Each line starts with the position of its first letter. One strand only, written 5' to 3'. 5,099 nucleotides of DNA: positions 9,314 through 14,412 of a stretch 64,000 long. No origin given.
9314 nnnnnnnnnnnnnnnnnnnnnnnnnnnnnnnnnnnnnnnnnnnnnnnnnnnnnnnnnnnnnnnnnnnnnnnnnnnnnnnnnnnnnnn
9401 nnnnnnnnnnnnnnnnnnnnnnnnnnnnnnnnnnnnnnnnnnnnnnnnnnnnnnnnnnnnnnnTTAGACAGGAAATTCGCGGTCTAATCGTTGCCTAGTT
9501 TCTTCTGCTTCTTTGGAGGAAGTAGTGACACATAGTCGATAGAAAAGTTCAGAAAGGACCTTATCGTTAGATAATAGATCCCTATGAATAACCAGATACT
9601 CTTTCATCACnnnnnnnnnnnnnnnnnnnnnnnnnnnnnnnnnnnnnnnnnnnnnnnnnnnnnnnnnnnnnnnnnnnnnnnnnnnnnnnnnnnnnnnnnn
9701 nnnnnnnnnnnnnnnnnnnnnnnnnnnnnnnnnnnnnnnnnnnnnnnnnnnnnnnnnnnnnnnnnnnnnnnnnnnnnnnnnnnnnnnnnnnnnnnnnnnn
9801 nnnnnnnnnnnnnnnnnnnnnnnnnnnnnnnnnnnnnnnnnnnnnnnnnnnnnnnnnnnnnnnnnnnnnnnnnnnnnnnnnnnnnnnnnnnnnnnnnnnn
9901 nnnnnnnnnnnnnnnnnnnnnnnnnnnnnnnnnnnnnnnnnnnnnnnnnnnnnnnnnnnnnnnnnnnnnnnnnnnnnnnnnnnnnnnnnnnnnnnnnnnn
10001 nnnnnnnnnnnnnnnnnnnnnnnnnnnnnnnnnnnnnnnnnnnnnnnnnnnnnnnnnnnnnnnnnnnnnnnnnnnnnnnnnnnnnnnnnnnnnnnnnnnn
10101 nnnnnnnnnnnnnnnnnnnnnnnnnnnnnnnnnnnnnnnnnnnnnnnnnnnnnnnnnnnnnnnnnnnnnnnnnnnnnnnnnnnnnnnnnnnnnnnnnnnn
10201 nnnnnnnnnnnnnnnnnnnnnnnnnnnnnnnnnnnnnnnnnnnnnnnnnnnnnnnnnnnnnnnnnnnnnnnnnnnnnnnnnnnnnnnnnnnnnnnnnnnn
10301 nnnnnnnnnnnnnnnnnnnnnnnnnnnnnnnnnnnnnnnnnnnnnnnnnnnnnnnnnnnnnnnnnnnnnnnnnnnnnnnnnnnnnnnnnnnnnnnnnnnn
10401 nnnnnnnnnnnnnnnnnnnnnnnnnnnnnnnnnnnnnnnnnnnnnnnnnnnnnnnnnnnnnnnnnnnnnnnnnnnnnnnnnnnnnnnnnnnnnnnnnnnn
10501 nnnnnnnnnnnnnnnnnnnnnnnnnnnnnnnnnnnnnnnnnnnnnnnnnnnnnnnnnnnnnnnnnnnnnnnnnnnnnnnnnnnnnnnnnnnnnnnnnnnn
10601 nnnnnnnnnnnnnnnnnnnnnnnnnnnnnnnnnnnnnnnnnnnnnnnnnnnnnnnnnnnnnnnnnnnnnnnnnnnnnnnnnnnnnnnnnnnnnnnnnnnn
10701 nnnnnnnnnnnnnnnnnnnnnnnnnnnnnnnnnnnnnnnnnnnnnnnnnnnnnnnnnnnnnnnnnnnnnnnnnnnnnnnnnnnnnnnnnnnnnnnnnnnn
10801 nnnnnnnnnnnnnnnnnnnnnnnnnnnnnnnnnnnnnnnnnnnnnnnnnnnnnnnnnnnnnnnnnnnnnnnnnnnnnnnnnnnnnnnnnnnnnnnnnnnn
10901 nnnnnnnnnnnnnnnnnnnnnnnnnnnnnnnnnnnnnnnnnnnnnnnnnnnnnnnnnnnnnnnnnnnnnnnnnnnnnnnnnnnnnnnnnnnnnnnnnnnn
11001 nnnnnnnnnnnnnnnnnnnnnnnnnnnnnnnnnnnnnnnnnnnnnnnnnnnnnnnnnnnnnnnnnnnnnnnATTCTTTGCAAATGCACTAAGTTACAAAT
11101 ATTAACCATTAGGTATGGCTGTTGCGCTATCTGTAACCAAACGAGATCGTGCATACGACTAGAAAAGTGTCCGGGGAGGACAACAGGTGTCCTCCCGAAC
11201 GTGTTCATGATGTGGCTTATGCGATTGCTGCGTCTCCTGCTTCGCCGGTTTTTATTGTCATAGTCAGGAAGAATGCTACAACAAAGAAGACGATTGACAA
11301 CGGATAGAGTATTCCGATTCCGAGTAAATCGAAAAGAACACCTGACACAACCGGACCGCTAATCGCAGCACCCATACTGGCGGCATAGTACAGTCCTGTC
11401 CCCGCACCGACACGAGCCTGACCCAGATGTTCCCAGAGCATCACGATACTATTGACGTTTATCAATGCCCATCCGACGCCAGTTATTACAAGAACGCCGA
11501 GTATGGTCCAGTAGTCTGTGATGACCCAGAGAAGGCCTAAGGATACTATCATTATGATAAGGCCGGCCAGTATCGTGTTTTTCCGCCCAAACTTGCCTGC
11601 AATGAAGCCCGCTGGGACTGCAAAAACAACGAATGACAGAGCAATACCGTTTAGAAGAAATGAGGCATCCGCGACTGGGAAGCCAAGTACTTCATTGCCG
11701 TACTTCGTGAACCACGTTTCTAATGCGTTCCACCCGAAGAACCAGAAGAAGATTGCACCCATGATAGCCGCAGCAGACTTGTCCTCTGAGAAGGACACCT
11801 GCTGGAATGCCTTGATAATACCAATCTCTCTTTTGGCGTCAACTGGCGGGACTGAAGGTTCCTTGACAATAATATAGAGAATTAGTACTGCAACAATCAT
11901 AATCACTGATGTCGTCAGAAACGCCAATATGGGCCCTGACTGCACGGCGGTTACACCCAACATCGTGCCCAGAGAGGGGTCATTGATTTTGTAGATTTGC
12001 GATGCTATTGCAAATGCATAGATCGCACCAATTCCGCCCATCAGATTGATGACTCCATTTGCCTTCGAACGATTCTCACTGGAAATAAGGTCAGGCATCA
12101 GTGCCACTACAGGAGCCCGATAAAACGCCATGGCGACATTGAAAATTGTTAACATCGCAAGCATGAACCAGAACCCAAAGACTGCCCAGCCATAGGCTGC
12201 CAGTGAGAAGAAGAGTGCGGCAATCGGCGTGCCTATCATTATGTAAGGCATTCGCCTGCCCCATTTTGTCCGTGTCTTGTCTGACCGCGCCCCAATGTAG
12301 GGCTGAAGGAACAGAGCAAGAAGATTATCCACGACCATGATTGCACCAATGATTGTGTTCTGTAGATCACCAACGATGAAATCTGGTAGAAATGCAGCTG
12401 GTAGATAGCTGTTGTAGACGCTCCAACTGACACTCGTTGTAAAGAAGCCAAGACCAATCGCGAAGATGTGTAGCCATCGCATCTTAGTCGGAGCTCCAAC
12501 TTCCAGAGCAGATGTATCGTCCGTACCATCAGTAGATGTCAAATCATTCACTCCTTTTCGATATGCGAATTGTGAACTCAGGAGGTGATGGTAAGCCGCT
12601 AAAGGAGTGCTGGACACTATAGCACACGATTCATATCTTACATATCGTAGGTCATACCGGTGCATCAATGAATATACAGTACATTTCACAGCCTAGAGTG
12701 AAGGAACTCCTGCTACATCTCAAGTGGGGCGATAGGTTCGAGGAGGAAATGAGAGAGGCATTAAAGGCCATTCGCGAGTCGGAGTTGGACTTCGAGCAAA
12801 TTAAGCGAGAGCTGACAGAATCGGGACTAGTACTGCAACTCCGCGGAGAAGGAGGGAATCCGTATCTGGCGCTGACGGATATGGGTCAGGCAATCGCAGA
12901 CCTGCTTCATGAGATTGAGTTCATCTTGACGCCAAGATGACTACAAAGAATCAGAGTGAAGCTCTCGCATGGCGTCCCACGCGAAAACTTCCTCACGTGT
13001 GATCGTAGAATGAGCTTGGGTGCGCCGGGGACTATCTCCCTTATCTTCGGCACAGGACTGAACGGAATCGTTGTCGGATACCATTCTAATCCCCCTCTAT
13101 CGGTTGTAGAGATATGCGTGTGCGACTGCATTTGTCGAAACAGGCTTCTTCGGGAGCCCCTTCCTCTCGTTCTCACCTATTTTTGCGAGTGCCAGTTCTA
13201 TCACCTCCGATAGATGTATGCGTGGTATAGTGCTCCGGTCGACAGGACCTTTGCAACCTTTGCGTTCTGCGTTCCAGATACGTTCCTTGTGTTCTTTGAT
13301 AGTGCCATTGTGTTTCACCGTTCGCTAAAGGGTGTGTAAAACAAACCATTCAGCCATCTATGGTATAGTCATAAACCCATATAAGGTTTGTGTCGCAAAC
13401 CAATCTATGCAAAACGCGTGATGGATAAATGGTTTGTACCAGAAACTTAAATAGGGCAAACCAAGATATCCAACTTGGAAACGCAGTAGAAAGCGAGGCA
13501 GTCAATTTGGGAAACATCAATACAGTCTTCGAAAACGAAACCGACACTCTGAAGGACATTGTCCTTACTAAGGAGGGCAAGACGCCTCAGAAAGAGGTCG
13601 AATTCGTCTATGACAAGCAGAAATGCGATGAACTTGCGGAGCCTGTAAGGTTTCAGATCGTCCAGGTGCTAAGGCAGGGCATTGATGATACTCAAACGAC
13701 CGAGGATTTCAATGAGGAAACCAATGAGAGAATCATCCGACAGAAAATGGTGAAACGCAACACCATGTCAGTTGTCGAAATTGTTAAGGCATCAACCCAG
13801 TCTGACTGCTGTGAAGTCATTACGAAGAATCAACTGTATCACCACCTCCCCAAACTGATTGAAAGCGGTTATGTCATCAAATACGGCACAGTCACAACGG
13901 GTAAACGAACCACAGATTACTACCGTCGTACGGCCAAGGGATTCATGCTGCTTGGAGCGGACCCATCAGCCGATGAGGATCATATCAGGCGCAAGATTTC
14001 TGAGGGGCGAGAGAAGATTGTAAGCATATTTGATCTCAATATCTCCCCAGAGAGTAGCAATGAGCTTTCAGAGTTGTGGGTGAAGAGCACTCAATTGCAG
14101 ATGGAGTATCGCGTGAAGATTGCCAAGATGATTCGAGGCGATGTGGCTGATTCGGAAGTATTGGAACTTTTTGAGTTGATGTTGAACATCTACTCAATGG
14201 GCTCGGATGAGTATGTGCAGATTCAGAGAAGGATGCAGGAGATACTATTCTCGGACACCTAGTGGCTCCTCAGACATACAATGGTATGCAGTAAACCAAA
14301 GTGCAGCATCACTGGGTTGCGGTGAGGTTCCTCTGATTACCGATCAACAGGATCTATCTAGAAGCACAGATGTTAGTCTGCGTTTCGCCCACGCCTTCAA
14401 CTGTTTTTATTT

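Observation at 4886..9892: ~265-bp direct repeat brackets the giant surface-protein gene and duplicates the 3' end of a neighbouring gene, the signature of an inserted cassette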

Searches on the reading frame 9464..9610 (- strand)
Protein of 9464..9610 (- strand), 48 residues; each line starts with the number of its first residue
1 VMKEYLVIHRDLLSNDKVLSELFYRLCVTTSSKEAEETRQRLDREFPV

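Call 37: search_protein_families(library=pfam, proteins=[window:9464-9610:-], max_evalue=1)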
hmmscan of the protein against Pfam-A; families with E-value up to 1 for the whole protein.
window:9464-9610:- (48 aa): 1 family
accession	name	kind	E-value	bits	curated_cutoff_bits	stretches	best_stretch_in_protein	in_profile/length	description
PF11590.13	DNAPolymera_Pol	-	0.12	12.7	26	1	34-46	20-32/36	DNA polymerase catalytic subunit Pol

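Call 58: search_protein_representatives(protein=window:9464-9610:-)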
Query: 48 residues. Proteins with E-value up to 0.001 (for the whole library): 1; up to 1e-10: 0; up to 1e-30: 0. The best 1 are listed.
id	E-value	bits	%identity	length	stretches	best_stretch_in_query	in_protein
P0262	4.8e-07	44.9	56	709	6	15-38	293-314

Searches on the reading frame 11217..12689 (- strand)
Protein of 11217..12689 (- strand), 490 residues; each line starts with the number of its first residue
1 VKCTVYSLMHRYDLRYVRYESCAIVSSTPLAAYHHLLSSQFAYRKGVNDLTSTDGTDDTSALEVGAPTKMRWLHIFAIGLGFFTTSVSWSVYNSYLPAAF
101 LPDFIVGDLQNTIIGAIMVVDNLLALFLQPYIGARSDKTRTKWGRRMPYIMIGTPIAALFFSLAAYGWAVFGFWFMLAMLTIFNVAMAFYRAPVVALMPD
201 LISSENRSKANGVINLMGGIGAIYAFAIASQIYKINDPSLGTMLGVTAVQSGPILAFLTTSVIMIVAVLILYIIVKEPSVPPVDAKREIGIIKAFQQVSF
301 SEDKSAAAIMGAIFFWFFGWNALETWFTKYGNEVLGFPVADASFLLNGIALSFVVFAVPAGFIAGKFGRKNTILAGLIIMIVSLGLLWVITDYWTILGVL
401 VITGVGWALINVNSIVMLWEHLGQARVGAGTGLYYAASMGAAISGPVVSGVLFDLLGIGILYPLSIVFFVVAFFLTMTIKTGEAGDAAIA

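Call 12: search_protein_families(library=pfam, proteins=[window:11217-12689:-], max_evalue=0.01)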
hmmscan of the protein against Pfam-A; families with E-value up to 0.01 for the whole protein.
window:11217-12689:- (490 aa): 3 families
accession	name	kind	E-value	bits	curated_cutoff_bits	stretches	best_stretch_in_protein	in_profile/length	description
PF07690.21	MFS_1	-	1.8e-31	109.8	33.4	2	79-353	2-253/347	Major Facilitator Superfamily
PF13347.12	MFS_2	-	2.5e-25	89.4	27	1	78-413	2-334/427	MFS/sugar transport protein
PF03209.21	PUCC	-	4.3e-10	39.6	21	1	114-479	16-390/401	PUCC protein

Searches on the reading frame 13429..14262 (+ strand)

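Call 12: search_protein_families(library=pfam, proteins=[window:13429-14262:+], max_evalue=0.01)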
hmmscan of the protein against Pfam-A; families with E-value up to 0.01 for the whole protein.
window:13429-14262:+ (277 aa): 1 family
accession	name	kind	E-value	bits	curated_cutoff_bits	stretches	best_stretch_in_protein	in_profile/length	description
PF03551.20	PadR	-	0.0073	16.7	27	0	109-171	6-69/75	Transcriptional regulator PadR-like family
